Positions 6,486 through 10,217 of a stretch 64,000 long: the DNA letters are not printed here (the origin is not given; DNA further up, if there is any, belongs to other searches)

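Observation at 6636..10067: Ankyrin + catalytically dead subtilase + beta-barrel fusion protein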

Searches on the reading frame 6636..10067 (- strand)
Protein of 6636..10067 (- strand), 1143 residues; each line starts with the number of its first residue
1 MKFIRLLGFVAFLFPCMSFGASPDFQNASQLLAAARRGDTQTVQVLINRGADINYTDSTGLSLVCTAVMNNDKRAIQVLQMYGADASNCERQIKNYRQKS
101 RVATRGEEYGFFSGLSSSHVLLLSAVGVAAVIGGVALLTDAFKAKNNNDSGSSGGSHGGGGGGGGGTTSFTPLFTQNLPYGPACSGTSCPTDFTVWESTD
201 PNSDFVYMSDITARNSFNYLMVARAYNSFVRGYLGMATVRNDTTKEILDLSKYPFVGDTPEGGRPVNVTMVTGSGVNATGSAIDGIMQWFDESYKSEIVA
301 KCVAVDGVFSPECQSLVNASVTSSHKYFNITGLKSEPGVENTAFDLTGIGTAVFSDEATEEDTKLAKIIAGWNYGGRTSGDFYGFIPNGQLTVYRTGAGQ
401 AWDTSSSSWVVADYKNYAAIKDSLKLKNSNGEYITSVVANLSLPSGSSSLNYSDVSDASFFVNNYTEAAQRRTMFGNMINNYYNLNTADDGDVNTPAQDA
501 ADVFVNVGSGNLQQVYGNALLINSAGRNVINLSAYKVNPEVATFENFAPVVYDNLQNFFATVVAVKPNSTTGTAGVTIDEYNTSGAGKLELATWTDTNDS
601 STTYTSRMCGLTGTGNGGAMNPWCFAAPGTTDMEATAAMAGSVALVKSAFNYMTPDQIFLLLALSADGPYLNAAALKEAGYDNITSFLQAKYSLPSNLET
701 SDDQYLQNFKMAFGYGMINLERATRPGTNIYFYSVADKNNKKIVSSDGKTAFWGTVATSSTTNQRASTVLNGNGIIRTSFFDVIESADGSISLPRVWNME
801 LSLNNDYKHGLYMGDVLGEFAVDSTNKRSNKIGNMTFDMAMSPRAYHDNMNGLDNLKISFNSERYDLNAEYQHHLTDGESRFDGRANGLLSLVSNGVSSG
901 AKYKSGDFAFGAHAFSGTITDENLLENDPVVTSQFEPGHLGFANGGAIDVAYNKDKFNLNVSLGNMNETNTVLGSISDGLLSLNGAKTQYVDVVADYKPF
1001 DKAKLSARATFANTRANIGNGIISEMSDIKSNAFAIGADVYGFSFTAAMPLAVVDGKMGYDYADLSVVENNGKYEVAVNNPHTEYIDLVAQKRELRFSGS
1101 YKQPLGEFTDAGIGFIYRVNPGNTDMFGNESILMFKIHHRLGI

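Call 4: search_protein_families(library=pfam, proteins=[window:6636-10067:-], max_evalue=1)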
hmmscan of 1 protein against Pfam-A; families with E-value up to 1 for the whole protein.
window:6636-10067:- (1143 aa): 5 families
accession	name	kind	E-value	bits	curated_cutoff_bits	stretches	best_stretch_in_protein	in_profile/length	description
PF13637.12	Ank_4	-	2.6e-06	28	22.7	1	31-79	1-49/50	Ankyrin repeats (many copies)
PF12796.13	Ank_2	-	8.6e-05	23.5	27.3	1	29-85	31-85/90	Ankyrin repeats (3 copies)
PF00023.36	Ank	-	0.00066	20.3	21.1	1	32-57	7-32/33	Ankyrin repeat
PF13857.12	Ank_5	-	0.023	15.5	27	1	34-64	23-53/56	Ankyrin repeats (many copies)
PF13606.12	Ank_3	-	0.063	14.3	22.3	0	31-54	6-29/30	Ankyrin repeat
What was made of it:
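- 9771..9998 (-): Residues 24-99: two ankyrin repeats plus a capping helix, with the invariant Cys pair C65/C89. Pfam Ank_4, 28 bits (call 4).
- On Peptidase S8 (subtilase) family: The window protein has no hit at E<=1 (call 4).
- On Ankyrin repeat proteins: Ank_4 scores 28.0 bits against 22.7, over residues 31-79 (call 4).
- Checked: Ankyrin module: Pfam Ank_4 scores 28.0 bits against a cut-off of 22.7, covering residues 31-79 (call 4). S8 fold: the window protein itself does not reach Pfam PF00082 (call 4).
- Pfam ankyrin match (call 4).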

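Call 5: search_protein_families(library=ncbifam, proteins=[window:6636-10067:-], max_evalue=1)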
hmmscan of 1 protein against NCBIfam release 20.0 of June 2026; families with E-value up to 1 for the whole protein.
window:6636-10067:- (1143 aa): 5 families
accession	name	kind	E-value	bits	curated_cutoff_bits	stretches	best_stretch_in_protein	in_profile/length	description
NF043029.1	T4SS_AnkY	equivalog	0.00028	19.5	600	1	28-93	459-524/543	Dot/Icm T4SS effector AnkY/LegA9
TIGR03921.1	T7SS_mycosin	equivalog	0.014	14.6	278.75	1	629-669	228-266/353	type VII secretion-associated serine protease mycosin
NF043023.1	T4SS_AnkH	equivalog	0.014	14.1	600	1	33-87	38-92/467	Dot/Icm T4SS effector AnkH/LegA3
NF041931.2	MzaA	equivalog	0.16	10.7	800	1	26-95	34-100/726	MZA anti-phage system associated sigma-70 family RNA polymerase sigma factor MzaA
NF043028.1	T4SS_AnkX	equivalog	0.17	10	1400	1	23-79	578-634/938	Dot/Icm T4SS effector AnkN/AnkX/LegA8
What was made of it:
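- On Mycosin (type VII secretion protease, TIGR03921): 14.6 bits against a cut-off of 278.75 (call 5).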

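Call 6: find_homologous_proteins(query=window:6636-10067:-)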
Query window:6636-10067:- (1143 aa): 373 proteins with E <= 0.001 among 8000 candidates; the best 120 are listed.
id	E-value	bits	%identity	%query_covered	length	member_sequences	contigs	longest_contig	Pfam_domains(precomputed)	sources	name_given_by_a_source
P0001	0.0e+0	2572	100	100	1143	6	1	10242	PF13637.13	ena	-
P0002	0.0e+0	1830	77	67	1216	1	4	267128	PF13637.13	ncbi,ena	-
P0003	0.0e+0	1825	74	100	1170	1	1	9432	PF13637.13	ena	-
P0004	0.0e+0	1738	70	100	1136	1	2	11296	PF13637.13,PF00082.28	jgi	jgi:hypothetical protein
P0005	0.0e+0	1735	69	100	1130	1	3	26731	PF13637.13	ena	-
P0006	0.0e+0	1732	70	100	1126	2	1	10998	PF13637.13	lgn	-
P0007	0.0e+0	1726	68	100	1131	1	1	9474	PF13637.13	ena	-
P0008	0.0e+0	1725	69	100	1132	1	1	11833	-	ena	-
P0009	0.0e+0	1712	69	100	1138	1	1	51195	PF13637.13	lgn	-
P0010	0.0e+0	1688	66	67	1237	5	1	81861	-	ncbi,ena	-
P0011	0.0e+0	1686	68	64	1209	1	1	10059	-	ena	-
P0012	0.0e+0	1685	68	100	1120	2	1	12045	PF13637.13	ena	-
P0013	0.0e+0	1679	69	100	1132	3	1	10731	PF13637.13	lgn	-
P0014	0.0e+0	1676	68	64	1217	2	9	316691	PF13637.13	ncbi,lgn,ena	-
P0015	0.0e+0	1676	67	100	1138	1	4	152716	PF13637.13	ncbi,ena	-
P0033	0.0e+0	1472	60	100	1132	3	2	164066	PF13637.13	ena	-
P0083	0.0e+0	1259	68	53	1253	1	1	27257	PF13637.13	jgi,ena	-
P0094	0.0e+0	1139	64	53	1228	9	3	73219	PF13637.13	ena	-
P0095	0.0e+0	1083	57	60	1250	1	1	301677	PF13637.13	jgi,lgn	jgi:hypothetical protein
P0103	0.0e+0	1064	51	64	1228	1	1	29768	-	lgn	-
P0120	0.0e+0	1032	50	64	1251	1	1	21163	-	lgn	-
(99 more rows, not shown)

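Call 7: search_solved_structures(query=window:6636-10067:-, max_evalue=10, show_alignments=3)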
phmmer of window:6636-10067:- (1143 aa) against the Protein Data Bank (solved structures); distinct sequences matched with E-value up to 10: 315 (the best 60 are shown).
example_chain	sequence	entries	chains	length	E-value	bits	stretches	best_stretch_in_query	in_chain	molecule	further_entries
6mol_A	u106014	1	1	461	2.8e-30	108.3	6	24-87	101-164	Monoextended DARPin R12 (M_R12)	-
5le2_A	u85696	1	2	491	3.7e-23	84.7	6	29-87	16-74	DDD_D12_15_D12_15_D12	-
5leb_A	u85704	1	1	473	6.2e-23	83.9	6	29-87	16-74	DDD_D12_06_D12_06_D12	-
5lec_A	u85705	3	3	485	4.5e-22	81.1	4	29-87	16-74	DDD_D12_12_D12_12_D12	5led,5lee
6f5e_A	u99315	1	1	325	9.1e-19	70.1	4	30-87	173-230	DD_D12_10_47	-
5le9_A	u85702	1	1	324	8.6e-18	66.9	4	29-87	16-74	DD_Off7_09_3G124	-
5lel_A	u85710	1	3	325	2.8e-17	65.2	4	29-87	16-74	DD_Off7_10_3G124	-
5le3_A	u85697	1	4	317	6.1e-17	64.1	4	29-87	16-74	DD_D12_09_D12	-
5le6_A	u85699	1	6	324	7.8e-17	63.7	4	29-89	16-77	DD_D12_09_D12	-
5lea_A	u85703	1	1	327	1.5e-16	62.8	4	29-87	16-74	DD_Off7_12_3G124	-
5lw1_A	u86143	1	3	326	1.9e-16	62.5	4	30-87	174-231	DD_232_11_D12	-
5lem_A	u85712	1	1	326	2.3e-16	62.2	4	29-87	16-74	DD_Off7_11_3G124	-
5le7_A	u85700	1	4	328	2.3e-16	62.2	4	29-87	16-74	DD_D12_13_D12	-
5le8_A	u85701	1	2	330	3.5e-16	61.6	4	29-87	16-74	DD_D12_15_D12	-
6mok_A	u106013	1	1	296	8.6e-16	60.3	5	24-87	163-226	Dimeric DARPin ANR7 (A_distance_r7)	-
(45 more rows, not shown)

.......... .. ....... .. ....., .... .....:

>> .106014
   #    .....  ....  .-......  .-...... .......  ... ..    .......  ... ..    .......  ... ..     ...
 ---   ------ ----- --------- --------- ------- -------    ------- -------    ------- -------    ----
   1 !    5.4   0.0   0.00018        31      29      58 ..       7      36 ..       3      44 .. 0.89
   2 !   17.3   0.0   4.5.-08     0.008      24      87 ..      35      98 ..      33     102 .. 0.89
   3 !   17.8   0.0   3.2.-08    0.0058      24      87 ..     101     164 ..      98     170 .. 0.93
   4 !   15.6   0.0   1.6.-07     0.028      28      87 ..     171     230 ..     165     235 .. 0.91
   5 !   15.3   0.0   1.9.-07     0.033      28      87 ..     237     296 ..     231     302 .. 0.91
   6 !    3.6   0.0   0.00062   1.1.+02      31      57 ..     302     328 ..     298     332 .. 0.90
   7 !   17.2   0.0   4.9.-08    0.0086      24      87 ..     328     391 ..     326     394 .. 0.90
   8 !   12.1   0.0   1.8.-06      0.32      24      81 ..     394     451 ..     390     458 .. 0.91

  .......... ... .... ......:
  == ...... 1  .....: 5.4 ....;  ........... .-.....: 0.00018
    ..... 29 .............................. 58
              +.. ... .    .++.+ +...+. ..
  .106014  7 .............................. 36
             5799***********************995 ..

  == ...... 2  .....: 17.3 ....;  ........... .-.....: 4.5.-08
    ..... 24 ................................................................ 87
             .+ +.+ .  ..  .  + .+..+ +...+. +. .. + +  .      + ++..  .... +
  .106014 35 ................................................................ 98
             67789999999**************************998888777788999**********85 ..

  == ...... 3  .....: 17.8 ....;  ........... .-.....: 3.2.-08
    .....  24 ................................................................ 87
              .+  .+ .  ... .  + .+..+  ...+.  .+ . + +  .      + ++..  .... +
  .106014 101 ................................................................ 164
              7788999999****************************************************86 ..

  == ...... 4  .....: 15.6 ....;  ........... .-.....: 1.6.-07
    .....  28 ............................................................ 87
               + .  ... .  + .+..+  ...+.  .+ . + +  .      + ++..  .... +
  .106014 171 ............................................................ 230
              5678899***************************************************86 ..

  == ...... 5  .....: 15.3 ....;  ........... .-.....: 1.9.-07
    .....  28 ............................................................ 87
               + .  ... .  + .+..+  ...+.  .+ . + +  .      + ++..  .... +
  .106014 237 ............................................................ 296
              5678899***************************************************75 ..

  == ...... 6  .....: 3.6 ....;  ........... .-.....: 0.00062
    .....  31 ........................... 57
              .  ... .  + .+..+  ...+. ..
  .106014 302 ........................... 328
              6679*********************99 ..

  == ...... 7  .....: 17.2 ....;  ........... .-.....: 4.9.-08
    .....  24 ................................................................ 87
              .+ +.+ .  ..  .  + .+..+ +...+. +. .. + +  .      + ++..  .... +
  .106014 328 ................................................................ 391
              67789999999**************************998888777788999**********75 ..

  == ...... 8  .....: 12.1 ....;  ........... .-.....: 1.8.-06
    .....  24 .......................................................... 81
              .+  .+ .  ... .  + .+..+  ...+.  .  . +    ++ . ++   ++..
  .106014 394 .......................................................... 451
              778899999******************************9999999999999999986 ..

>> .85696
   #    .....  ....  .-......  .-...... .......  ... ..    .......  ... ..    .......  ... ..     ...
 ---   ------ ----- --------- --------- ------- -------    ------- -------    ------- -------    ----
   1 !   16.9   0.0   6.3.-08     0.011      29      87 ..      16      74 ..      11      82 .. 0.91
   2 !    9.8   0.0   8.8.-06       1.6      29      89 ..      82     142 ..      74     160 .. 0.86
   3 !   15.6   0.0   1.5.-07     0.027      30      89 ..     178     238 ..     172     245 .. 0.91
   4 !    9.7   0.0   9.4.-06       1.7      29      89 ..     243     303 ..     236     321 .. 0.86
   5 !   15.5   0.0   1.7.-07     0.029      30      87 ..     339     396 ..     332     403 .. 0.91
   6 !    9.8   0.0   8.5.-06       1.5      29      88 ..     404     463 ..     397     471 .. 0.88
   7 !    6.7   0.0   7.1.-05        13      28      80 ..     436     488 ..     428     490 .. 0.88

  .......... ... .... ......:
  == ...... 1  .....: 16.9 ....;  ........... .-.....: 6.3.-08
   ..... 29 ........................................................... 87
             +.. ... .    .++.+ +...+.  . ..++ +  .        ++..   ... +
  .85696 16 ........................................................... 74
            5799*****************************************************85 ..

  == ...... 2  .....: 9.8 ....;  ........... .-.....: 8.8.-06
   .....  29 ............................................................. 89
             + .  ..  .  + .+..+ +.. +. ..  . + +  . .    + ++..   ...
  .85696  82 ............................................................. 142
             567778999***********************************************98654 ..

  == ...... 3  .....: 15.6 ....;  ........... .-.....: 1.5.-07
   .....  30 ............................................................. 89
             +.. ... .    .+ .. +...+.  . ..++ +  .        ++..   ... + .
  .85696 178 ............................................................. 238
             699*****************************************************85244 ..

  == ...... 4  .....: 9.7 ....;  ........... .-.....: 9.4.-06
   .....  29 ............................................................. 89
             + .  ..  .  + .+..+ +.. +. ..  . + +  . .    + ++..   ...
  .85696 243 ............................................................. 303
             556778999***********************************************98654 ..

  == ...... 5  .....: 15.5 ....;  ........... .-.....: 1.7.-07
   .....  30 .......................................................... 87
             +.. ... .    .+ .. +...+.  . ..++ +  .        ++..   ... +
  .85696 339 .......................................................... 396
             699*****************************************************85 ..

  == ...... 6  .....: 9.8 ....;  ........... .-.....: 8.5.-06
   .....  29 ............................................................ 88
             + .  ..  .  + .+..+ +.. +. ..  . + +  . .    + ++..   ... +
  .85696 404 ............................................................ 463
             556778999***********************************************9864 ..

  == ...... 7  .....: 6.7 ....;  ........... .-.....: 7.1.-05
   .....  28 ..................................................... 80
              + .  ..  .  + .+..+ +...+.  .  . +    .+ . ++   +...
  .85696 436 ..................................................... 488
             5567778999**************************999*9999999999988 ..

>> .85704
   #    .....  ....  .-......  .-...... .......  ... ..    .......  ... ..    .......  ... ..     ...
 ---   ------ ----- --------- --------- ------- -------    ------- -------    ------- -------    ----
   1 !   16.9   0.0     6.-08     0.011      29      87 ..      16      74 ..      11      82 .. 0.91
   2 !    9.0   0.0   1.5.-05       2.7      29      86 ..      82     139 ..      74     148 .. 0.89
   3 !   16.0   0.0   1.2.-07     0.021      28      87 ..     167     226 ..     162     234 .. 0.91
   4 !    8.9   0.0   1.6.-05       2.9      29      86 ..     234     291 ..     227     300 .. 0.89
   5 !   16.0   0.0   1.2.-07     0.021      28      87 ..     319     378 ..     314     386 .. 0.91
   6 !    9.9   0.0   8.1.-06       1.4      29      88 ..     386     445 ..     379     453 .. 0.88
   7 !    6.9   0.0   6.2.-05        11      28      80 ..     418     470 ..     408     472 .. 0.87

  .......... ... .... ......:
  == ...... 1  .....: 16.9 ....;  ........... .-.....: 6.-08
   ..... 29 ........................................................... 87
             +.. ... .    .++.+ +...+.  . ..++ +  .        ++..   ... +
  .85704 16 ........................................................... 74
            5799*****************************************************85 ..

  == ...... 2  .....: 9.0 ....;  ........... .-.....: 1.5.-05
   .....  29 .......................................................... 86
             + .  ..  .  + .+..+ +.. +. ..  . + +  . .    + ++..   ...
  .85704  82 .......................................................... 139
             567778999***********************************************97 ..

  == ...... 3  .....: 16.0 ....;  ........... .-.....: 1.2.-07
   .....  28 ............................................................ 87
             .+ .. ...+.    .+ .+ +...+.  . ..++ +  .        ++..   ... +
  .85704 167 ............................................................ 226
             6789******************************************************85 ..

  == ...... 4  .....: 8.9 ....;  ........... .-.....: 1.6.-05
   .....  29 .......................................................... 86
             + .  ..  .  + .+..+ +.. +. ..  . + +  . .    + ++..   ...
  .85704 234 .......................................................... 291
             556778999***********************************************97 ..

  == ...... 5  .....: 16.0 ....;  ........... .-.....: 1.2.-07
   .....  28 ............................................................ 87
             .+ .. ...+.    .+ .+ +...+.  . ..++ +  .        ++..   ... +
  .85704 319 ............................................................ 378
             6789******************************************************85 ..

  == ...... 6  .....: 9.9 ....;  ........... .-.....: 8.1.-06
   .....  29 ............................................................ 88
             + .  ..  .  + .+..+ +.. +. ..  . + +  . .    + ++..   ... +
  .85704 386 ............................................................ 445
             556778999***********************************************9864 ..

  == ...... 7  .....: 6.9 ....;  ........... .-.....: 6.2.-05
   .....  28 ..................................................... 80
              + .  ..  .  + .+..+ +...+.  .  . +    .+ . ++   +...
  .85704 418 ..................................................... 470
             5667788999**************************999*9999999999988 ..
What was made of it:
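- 9771..9998 (-): DARPin matches (call 7).
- On Ankyrin repeat proteins: DARPin alignments cover residues 24-88 (call 7).
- Checked: It also matches DARPins (call 7).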
